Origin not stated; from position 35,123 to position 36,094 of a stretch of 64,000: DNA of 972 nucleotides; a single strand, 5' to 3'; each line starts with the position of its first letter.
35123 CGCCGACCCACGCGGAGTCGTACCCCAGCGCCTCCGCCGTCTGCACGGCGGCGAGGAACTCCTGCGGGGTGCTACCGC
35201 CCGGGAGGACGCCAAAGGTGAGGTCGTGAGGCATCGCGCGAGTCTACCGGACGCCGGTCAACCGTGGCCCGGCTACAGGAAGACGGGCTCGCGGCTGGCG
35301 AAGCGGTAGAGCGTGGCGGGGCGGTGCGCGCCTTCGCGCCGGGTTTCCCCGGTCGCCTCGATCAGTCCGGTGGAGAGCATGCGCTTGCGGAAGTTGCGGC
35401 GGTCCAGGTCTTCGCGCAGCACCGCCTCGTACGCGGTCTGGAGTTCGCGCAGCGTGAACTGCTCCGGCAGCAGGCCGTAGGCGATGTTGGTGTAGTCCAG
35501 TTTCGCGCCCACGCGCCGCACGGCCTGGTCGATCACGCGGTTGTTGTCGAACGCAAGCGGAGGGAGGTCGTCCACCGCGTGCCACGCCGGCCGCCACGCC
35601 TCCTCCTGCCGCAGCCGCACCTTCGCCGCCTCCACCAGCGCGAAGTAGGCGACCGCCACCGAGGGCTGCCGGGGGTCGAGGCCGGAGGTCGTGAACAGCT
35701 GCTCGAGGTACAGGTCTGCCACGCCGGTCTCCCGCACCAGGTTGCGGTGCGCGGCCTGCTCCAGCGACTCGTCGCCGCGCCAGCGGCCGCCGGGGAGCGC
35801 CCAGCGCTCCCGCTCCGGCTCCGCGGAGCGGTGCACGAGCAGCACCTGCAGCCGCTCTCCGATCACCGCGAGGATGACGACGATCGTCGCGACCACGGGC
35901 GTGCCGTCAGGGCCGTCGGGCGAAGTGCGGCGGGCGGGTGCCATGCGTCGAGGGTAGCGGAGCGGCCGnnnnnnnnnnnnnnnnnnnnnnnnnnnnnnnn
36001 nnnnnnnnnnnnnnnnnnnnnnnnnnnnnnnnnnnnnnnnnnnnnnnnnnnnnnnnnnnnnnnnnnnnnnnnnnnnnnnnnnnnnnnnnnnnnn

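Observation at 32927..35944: NrtR-like regulator with a matching 21-bp palindrome in front of nadA; the regulon probably includes an MFS transporter and an LLM oxidoreductase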

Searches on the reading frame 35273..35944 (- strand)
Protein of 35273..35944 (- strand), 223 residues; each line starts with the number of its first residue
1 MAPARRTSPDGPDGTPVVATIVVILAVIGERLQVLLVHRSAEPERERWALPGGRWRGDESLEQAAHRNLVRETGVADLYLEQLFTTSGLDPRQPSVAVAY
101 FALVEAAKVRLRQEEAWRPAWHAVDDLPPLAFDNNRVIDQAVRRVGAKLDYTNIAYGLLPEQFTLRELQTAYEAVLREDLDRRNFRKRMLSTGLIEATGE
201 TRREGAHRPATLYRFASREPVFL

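Call 9: search_protein_families(library=pfam, proteins=[window:35273-35944:-])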
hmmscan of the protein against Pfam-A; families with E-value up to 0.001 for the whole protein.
window:35273-35944:- (223 aa): 3 families
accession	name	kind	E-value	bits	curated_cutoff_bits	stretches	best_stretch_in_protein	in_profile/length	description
PF21906.2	NrtR_WHD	-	8.4e-27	93.5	27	1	157-215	3-61/61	NrtR DNA-binding winged helix domain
PF00293.34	NUDIX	-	8.6e-16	58.6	21.1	1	22-138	6-131/134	NUDIX domain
PF19368.5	AraR_C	-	1e-13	51.8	23.8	1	151-217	1-68/82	AraR C-terminal winged HTH domain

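Call 10: search_protein_families(library=ncbifam, proteins=[window:35273-35944:-])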
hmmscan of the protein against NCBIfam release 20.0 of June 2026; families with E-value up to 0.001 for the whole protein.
window:35273-35944:- (223 aa): 12 families
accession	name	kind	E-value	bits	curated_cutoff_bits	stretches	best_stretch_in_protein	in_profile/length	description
NF050029.2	TransRepNtr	equivalog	3.3e-44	151.2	400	1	15-218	19-228/245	ADPR responsive transcriptional repressor NtrR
NF003787.0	PRK05379.1-4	equivalog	7.6e-09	35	449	1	15-75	202-262/346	bifunctional nicotinamide-nucleotide adenylyltransferase/Nudix hydroxylase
NF003790.0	PRK05379.2-2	equivalog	8.8e-08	31.6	403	1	14-77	210-273/354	bifunctional nicotinamide mononucleotide adenylyltransferase/ADP-ribose pyrophosphatase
NF003788.0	PRK05379.1-5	equivalog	1.7e-07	30.8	354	1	15-74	207-266/351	bifunctional nicotinamide-nucleotide adenylyltransferase/Nudix hydroxylase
NF003785.0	PRK05379.1-1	equivalog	2.4e-07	30.3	418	1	20-83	202-264/347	bifunctional nicotinamide-nucleotide adenylyltransferase/Nudix hydroxylase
NF006530.0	PRK08999.1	equivalog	1.7e-06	27.3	245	1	20-88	5-75/315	Nudix family hydrolase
NF003786.0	PRK05379.1-2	equivalog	1.2e-05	24.7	397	1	15-73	212-270/354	bifunctional nicotinamide-nucleotide adenylyltransferase/Nudix hydroxylase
NF011963.0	PRK15434.1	subfamily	7.6e-05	22.5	146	1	22-75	19-72/159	GDP-mannose mannosyl hydrolase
NF008044.0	PRK10776.1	equivalog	0.00026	20.9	148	1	33-132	17-115/130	8-oxo-dGTP diphosphatase MutT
NF001299.0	PRK00241.1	equivalog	0.00068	19.2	158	1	23-132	138-243/263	NAD(+) diphosphatase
NF007834.0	PRK10546.1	equivalog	0.00069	19.4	156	0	20-76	3-60/135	pyrimidine (deoxy)nucleoside triphosphate diphosphatase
NF001938.0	PRK00714.1-5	equivalog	0.0008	18.8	116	0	27-78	20-77/172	RNA pyrophosphohydrolase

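Call 19: find_homologous_proteins(query=window:35273-35944:-)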
Query window:35273-35944:- (223 aa): 1816 proteins with E <= 0.001 among 2695 candidates; the best 120 are listed.
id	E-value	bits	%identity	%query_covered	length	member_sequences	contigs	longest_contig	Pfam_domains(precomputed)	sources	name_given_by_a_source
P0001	2.5e-135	467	96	100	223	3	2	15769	PF21906.3,PF19368.6,PF00293.35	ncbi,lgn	-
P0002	1.2e-118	412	85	97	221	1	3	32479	PF21906.3,PF19368.6,PF00293.35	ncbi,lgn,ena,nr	ncbi:MAG: NUDIX domain-containing protein [Chloroflexi bacterium]|nr:NUDIX domain-containing protein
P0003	4.7e-117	407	86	100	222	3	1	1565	PF21906.3,PF19368.6,PF00293.35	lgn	-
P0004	3.1e-114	398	85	100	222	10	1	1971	PF21906.3,PF19368.6,PF00293.35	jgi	jgi:8-oxo-dGTP diphosphatase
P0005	1.4e-109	383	84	92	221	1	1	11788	PF21906.3,PF19368.6,PF00293.35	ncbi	-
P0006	1.4e-104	366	80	98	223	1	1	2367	PF21906.3,PF19368.6,PF00293.35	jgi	jgi:8-oxo-dGTP diphosphatase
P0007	4.3e-104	365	77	97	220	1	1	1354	PF21906.3,PF19368.6,PF00293.35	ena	-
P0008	5.8e-103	361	81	89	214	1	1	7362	PF21906.3,PF19368.6,PF00293.35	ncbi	-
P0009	1.3e-101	357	78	99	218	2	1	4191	PF21906.3,PF19368.6,PF00293.35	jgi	-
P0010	1.6e-101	356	83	86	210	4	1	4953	PF21906.3,PF19368.6,PF00293.35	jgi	-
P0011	1.6e-101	356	78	97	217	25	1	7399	PF21906.3,PF19368.6,PF00293.35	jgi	-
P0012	2.2e-101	356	76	97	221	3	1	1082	PF21906.3,PF19368.6,PF00293.35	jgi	-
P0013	2.5e-101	356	80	94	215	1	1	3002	PF21906.3,PF19368.6,PF00293.35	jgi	jgi:8-oxo-dGTP diphosphatase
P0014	6.1e-101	355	83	86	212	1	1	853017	PF21906.3,PF19368.6,PF00293.35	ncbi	-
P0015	9.7e-101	354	77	95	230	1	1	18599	PF21906.3,PF19368.6,PF00293.35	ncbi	-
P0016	1.5e-100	353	76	98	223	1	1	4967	PF21906.3,PF19368.6,PF00293.35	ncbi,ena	-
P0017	3.6e-100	352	76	99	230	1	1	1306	PF21906.3,PF19368.6,PF00293.35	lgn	-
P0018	3.9e-100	352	76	95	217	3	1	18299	PF21906.3,PF19368.6,PF00293.35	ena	-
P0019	5.2e-100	352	76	96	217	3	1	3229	PF21906.3,PF19368.6,PF00293.35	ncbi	-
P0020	6.4e-100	351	78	94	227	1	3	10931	PF21906.3,PF19368.6,PF00293.35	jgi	jgi:8-oxo-dGTP diphosphatase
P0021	6.6e-100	351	76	100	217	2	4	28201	PF21906.3,PF19368.6,PF00293.35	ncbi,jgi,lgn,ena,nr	ncbi:MAG: NUDIX domain-containing protein [Dehalococcoidia bacterium]|nr:NUDIX domain-containing pro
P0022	1.1e-99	350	78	92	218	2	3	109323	PF21906.3,PF19368.6,PF00293.35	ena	-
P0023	2.6e-99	349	76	94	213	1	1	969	PF21906.3,PF19368.6,PF00293.35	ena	-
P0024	3.9e-99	349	78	93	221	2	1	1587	PF21906.3,PF19368.6,PF00293.35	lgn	-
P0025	5.3e-99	348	76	95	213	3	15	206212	PF21906.3,PF19368.6,PF00293.35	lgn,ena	-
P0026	6.0e-99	348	76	91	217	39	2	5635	PF21906.3,PF19368.6,PF00293.35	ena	-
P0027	6.6e-99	348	75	97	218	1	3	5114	PF21906.3,PF19368.6,PF00293.35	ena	-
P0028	8.2e-99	348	77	93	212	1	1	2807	PF21906.3,PF19368.6,PF00293.35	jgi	-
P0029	1.1e-98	347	80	93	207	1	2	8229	PF21906.3,PF19368.6,PF00293.35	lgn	-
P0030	1.2e-98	347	73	100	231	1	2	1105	PF21906.3,PF19368.6,PF00293.35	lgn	-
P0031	1.7e-98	347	77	94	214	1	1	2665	PF21906.3,PF19368.6,PF00293.35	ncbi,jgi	jgi:8-oxo-dGTP diphosphatase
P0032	1.7e-98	347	76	95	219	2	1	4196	PF21906.3,PF19368.6,PF00293.35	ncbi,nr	ncbi:MAG: NUDIX hydrolase [Dehalococcoidia bacterium]|nr:MAG: NUDIX hydrolase [Dehalococcoidia bacte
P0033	1.9e-98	346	77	94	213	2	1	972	PF21906.3,PF19368.6,PF00293.35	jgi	jgi:8-oxo-dGTP diphosphatase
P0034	2.5e-98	346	78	95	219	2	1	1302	PF21906.3,PF19368.6,PF00293.35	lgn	-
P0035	3.1e-98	346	75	97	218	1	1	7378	PF21906.3,PF19368.6,PF00293.35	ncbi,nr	ncbi:MAG: NUDIX domain-containing protein [Chloroflexi bacterium]|nr:MAG: NUDIX domain-containing pr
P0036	3.3e-98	346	76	95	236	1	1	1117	PF21906.3,PF19368.6,PF00293.35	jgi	jgi:8-oxo-dGTP diphosphatase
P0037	3.3e-98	346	75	94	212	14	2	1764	PF21906.3,PF19368.6,PF00293.35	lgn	-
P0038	3.4e-98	346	78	95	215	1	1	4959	PF21906.3,PF19368.6,PF00293.35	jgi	jgi:8-oxo-dGTP diphosphatase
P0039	4.2e-98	345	76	94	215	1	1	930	PF21906.3,PF19368.6,PF00293.35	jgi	jgi:8-oxo-dGTP diphosphatase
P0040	6.6e-98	345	76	93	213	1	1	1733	PF21906.3,PF19368.6,PF00293.35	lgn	-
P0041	7.2e-98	345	76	95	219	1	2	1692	PF21906.3,PF19368.6,PF00293.35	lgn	-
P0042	9.6e-98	344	74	97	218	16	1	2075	PF21906.3,PF19368.6,PF00293.35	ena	-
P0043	1.2e-97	344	73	100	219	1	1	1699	PF21906.3,PF19368.6,PF00293.35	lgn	-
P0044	2.5e-97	343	72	100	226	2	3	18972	PF21906.3,PF19368.6,PF00293.35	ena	-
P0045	2.6e-97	343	74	99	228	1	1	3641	PF21906.3,PF19368.6,PF00293.35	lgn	-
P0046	2.8e-97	343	73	97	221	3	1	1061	PF21906.3,PF19368.6,PF00293.35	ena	-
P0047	3.2e-97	342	77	93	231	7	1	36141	PF21906.3,PF19368.6,PF00293.35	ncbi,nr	ncbi:MAG: NUDIX hydrolase [Dehalococcoidia bacterium]|nr:NUDIX hydrolase [Dehalococcoidia bacterium]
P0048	3.5e-97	342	75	93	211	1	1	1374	PF21906.3,PF19368.6,PF00293.35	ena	-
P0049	1.3e-96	340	74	96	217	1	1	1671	PF21906.3,PF19368.6,PF00293.35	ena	-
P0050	1.9e-96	340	78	94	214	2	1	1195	PF21906.3,PF19368.6,PF00293.35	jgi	jgi:8-oxo-dGTP diphosphatase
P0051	2.0e-96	340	76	93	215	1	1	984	PF21906.3,PF19368.6,PF00293.35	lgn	-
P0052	2.5e-96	339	73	100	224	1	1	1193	PF21906.3,PF19368.6,PF00293.35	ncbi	-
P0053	5.9e-96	338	77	94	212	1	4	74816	PF21906.3,PF19368.6,PF00293.35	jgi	jgi:8-oxo-dGTP diphosphatase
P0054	6.3e-96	338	75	96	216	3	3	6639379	PF21906.3,PF19368.6,PF00293.35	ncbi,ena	-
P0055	2.5e-95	336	75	93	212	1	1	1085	PF21906.3,PF19368.6,PF00293.35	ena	-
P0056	2.7e-95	336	73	96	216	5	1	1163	PF21906.3,PF19368.6,PF00293.35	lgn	-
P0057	3.2e-95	336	74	96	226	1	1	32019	PF21906.3,PF19368.6,PF00293.35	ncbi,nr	ncbi:MAG: NUDIX domain-containing protein [Dehalococcoidia bacterium]|nr:NUDIX domain-containing pro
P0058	3.2e-95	336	74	93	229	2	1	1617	PF21906.3,PF19368.6,PF00293.35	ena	-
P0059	3.3e-95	336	74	94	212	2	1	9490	PF21906.3,PF19368.6,PF00293.35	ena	-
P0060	3.8e-95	336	73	96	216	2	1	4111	PF21906.3,PF19368.6,PF00293.35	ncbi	-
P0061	4.0e-95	336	75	93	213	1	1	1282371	PF21906.3,PF19368.6,PF00293.35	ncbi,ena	-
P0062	4.0e-95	336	74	97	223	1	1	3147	PF21906.3,PF19368.6,PF00293.35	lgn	-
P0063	4.5e-95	335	75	96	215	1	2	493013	PF21906.3,PF19368.6,PF00293.35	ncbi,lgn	ncbi:MAG: NUDIX domain-containing protein [Dehalococcoidia bacterium]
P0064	7.7e-95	335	75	94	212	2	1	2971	PF21906.3,PF19368.6,PF00293.35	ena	-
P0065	8.5e-95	335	73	96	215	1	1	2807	PF21906.3,PF19368.6,PF00293.35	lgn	-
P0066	9.1e-95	334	76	87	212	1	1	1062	PF21906.3,PF19368.6,PF00293.35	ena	-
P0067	1.3e-94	334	76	94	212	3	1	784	PF21906.3,PF19368.6,PF00293.35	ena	-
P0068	1.7e-94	334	73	95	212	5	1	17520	PF21906.3,PF19368.6,PF00293.35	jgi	-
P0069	1.7e-94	334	77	92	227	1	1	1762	PF21906.3,PF19368.6,PF00293.35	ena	-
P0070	1.7e-94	333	72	100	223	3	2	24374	PF21906.3,PF19368.6,PF00293.35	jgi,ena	-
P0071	1.8e-94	333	76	92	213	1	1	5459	PF21906.3,PF19368.6,PF00293.35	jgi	jgi:8-oxo-dGTP diphosphatase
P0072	1.8e-94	333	75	93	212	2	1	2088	PF21906.3,PF19368.6,PF00293.35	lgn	-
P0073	2.0e-94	333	75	96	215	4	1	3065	PF21906.3,PF19368.6,PF00293.35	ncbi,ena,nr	ncbi:MAG: NUDIX domain-containing protein [Chloroflexi bacterium]|nr:NUDIX domain-containing protein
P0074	2.2e-94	333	74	97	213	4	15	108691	PF21906.3,PF19368.6,PF00293.35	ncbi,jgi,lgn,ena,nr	ncbi:MAG: NUDIX hydrolase [Dehalococcoidia bacterium]|nr:NUDIX hydrolase [Dehalococcoidia bacterium]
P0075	2.5e-94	333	73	94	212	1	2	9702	PF21906.3,PF19368.6,PF00293.35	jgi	jgi:8-oxo-dGTP diphosphatase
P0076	3.2e-94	333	75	93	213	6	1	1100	PF21906.3,PF19368.6,PF00293.35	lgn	-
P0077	3.4e-94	333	75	93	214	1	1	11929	PF21906.3,PF19368.6,PF00293.35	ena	-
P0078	4.9e-94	332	75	94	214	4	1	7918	PF21906.3,PF19368.6,PF00293.35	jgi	jgi:8-oxo-dGTP diphosphatase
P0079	4.9e-94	332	75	93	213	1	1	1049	PF21906.3,PF19368.6,PF00293.35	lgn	-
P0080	6.2e-94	332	74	93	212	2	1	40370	PF21906.3,PF19368.6,PF00293.35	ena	-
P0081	6.4e-94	332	73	94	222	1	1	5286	PF21906.3,PF19368.6,PF00293.35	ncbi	-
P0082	7.4e-94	331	74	95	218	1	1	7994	PF21906.3,PF19368.6,PF00293.35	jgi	jgi:8-oxo-dGTP diphosphatase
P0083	9.4e-94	331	73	95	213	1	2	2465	PF21906.3,PF19368.6,PF00293.35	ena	-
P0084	1.0e-93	331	74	93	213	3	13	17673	PF21906.3,PF19368.6,PF00293.35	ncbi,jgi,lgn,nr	ncbi:MAG: NUDIX hydrolase [Chloroflexi bacterium]|nr:NUDIX hydrolase [Chloroflexota bacterium]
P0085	1.3e-93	331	72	96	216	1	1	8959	PF21906.3,PF19368.6,PF00293.35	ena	-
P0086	1.7e-93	330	73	97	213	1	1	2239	PF21906.3,PF19368.6,PF00293.35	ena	-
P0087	1.9e-93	330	73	95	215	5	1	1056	PF21906.3,PF19368.6,PF00293.35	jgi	-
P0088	2.3e-93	330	74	94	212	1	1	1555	PF21906.3,PF19368.6,PF00293.35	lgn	-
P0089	2.5e-93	330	75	93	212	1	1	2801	PF21906.3,PF19368.6,PF00293.35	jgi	jgi:8-oxo-dGTP diphosphatase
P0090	2.8e-93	330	74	96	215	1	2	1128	PF21906.3,PF19368.6,PF00293.35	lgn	-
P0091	2.9e-93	329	74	94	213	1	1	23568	PF21906.3,PF19368.6,PF00293.35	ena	-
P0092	3.0e-93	329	75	93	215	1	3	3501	PF21906.3,PF19368.6,PF00293.35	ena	-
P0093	3.0e-93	329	75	94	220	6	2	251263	PF21906.3,PF19368.6,PF00293.35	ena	-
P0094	3.1e-93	329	75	95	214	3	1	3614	PF21906.3,PF19368.6,PF00293.35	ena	-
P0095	3.1e-93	329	72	98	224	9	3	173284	PF21906.3,PF19368.6,PF00293.35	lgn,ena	-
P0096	3.1e-93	329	74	93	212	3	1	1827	PF21906.3,PF19368.6,PF00293.35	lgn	-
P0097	3.2e-93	329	75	93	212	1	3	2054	PF21906.3,PF19368.6,PF00293.35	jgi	jgi:8-oxo-dGTP diphosphatase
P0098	3.6e-93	329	74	94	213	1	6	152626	PF21906.3,PF19368.6,PF00293.35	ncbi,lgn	-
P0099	3.9e-93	329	76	93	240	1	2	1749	PF21906.3,PF19368.6,PF00293.35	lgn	-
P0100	4.8e-93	329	73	94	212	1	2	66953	PF21906.3,PF19368.6,PF00293.35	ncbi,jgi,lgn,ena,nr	ncbi:MAG: NUDIX domain-containing protein [Chloroflexi bacterium]|nr:NUDIX domain-containing protein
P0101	5.0e-93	329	76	90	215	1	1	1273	PF21906.3,PF19368.6,PF00293.35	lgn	-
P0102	7.1e-93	328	75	87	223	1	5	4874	PF21906.3,PF19368.6,PF00293.35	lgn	-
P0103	8.6e-93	328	72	94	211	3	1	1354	PF21906.3,PF19368.6,PF00293.35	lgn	-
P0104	1.1e-92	328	75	93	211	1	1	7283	PF21906.3,PF19368.6,PF00293.35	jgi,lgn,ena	jgi:8-oxo-dGTP diphosphatase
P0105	1.2e-92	328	79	89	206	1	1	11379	PF21906.3,PF19368.6,PF00293.35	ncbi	ncbi:MAG: NUDIX domain-containing protein, partial [Dehalococcoidia bacterium]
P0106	1.3e-92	327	74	94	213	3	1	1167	PF21906.3,PF19368.6,PF00293.35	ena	-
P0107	1.5e-92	327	74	94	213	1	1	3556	PF21906.3,PF19368.6,PF00293.35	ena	-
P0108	1.8e-92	327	75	93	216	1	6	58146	PF21906.3,PF19368.6,PF00293.35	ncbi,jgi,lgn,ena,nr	ncbi:MAG: NUDIX domain-containing protein [Dehalococcoidia bacterium]|nr:NUDIX domain-containing pro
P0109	1.9e-92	327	72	95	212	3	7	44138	PF21906.3,PF19368.6,PF00293.35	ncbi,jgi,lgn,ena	jgi:8-oxo-dGTP diphosphatase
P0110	2.1e-92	327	74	94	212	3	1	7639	PF21906.3,PF19368.6,PF00293.35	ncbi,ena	-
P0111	2.2e-92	327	69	100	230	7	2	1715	PF21906.3,PF19368.6,PF00293.35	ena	-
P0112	2.2e-92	327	74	94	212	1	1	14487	PF21906.3,PF19368.6,PF00293.35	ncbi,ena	-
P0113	3.3e-92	326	72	94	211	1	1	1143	PF21906.3,PF19368.6,PF00293.35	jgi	jgi:8-oxo-dGTP diphosphatase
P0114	3.4e-92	326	75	93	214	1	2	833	PF21906.3,PF19368.6,PF00293.35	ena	-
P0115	3.7e-92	326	71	94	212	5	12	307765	PF21906.3,PF19368.6,PF00293.35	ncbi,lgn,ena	-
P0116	3.8e-92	326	72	95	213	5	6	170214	PF21906.3,PF19368.6,PF00293.35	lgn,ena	-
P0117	4.2e-92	326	73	93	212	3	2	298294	PF21906.3,PF19368.6,PF00293.35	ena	-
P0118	4.3e-92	326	75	93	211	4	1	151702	PF21906.3,PF19368.6,PF00293.35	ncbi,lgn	ncbi:MAG: NUDIX domain-containing protein [Dehalococcoidia bacterium]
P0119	4.7e-92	326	75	93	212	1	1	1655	PF21906.3,PF19368.6,PF00293.35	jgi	jgi:8-oxo-dGTP diphosphatase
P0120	4.7e-92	326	71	93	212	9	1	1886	PF21906.3,PF19368.6,PF00293.35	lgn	-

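Call 20: find_encoding_contigs(protein=window:35273-35944:-, flank=10000, max_places=6)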
Protein window:35273-35944:- (223 aa): 2 contigs read that carry it; 2 places shown.
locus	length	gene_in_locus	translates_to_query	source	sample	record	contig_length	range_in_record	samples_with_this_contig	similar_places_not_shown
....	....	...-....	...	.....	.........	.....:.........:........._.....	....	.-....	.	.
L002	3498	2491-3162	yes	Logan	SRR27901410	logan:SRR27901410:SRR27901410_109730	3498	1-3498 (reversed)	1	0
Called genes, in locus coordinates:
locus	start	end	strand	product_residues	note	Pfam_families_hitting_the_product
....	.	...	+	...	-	?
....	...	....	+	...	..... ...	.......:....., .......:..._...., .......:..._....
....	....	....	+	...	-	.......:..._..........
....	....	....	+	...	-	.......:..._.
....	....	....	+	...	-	?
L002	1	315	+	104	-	?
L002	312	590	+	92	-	PF04066:MrpF_PhaF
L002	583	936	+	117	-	PF03334:PhaG_MnhG_YufB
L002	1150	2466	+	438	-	PF00919:UPF0004, PF04055:Radical_SAM, PF01938:TRAM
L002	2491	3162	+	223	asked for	PF00293:NUDIX, PF19368:WHD_AraR, PF21906:WHD_NrtR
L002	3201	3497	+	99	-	?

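Call 21: find_related_loci(query=window:35273-35944:-, collection=genome_contigs, flank=10000)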
Query window:35273-35944:- (223 aa) in genome_contigs; peptide patterns used: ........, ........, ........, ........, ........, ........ (x = any residue, [..] = any of these).
599 stretches matched a pattern (row limit reached: there are more); 76 encode a relative of the query (tblastn E <= 1e-3); 76 distinct loci.
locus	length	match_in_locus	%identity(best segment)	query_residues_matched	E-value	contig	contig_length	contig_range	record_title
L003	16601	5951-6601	85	7-223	2e-121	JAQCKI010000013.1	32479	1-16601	MAG: Chloroflexota bacterium isolate casp40-mb.64 NODE_3211_length_32479_cov_0.089932, whole genome shotgun sequence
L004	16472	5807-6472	86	1-223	7e-120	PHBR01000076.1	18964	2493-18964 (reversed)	MAG: Chloroflexi bacterium HGW-Chloroflexi-9 bjp_ig2069_scaffold_2092, whole genome shotgun sequence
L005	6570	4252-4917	86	1-223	3e-119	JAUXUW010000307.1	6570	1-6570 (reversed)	MAG: Dehalococcoidia bacterium isolate C15_concoct.bin.172_sub C15_k141_228672, whole genome shotgun sequence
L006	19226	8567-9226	77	4-223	9e-105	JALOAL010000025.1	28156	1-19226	MAG: Dehalococcoidia bacterium isolate SO_2017_LW2 bin 159 scaffold_3746_c1_LW138R_2017, whole genome shotgun sequence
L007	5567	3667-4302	77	12-223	7e-104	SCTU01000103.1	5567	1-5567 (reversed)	MAG: Dehalococcoidia bacterium isolate FW305_bin.6 FW305_bin.6-17892, whole genome shotgun sequence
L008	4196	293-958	73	2-223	7e-104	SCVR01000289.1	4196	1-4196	MAG: Dehalococcoidia bacterium isolate GW928_bin.20 GW928_bin.20-30146, whole genome shotgun sequence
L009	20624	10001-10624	76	16-223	7e-103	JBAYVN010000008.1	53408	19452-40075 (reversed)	MAG: Dehalococcoidia bacterium isolate SO_2016_LW3_60 scaffold00906_LW162_2016, whole genome shotgun sequence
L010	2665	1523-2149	77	15-223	2e-106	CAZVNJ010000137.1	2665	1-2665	MAG TPA_asm: uncultured Dehalococcoides sp. isolate SRP237561_co1_116 genome assembly, contig: NODE_95791_length_2665_co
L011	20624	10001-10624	76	16-223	5e-103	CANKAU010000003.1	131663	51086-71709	MAG: Chloroflexi bacterium isolate RH-26jul17-182 genome assembly, contig: RH-26jul17-C247, whole genome shotgun sequenc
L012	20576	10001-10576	83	32-223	8e-102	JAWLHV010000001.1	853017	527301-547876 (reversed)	MAG: Dehalococcoidia bacterium isolate 30dZY2.bin.80 NODE_9_length_853017_cov_7.380028, whole genome shotgun sequence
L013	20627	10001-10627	77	16-223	3e-101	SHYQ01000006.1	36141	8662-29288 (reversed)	MAG: Dehalococcoidia bacterium isolate Baikal-deep-G123 BACOMB-C5022, whole genome shotgun sequence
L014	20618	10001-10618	77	18-223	6e-101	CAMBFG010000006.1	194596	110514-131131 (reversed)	MAG: Dehalococcoides mccartyi isolate MH-09jul19-197 genome assembly, contig: MH-09jul19-C69, whole genome shotgun seque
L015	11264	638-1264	74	15-223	1e-100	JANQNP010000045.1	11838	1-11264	MAG: Dehalococcoidia bacterium isolate IP29b_bin.101 k99_1311537, whole genome shotgun sequence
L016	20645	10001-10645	75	9-223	1e-99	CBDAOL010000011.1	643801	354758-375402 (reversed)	MAG: Dehalococcoidia bacterium isolate 54d9b4f5-af26-4cce-865f-5107084379f7 genome assembly, contig: contig_11, whole ge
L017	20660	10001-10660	73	6-223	6e-100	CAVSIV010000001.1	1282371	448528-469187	MAG: uncultured Chloroflexia bacterium isolate MFD01721.bin.2.155 genome assembly, contig: contig_10992, whole genome sh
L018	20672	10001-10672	72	1-223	1e-99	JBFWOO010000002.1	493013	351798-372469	MAG: Dehalococcoidia bacterium isolate CA_2019_TPBF_138 NODE_138_length_493013_cov_8.872413_TPBF, whole genome shotgun s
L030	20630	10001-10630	70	14-223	3e-94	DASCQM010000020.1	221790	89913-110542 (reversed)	MAG TPA_asm: Dehalococcoidia bacterium isolate Fu_MAG_70 c_000001799348, whole genome shotgun sequence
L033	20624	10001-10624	70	16-223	4e-93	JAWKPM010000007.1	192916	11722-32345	MAG: Dehalococcoidia bacterium isolate BC2.88 BC2.88.fa-7, whole genome shotgun sequence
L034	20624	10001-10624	72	16-223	1e-92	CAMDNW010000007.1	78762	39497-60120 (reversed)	MAG: Thermoflexus hugenholtzii JAD2 isolate TrH-25oct19-250 genome assembly, contig: TrH-25oct19-C387, whole genome shot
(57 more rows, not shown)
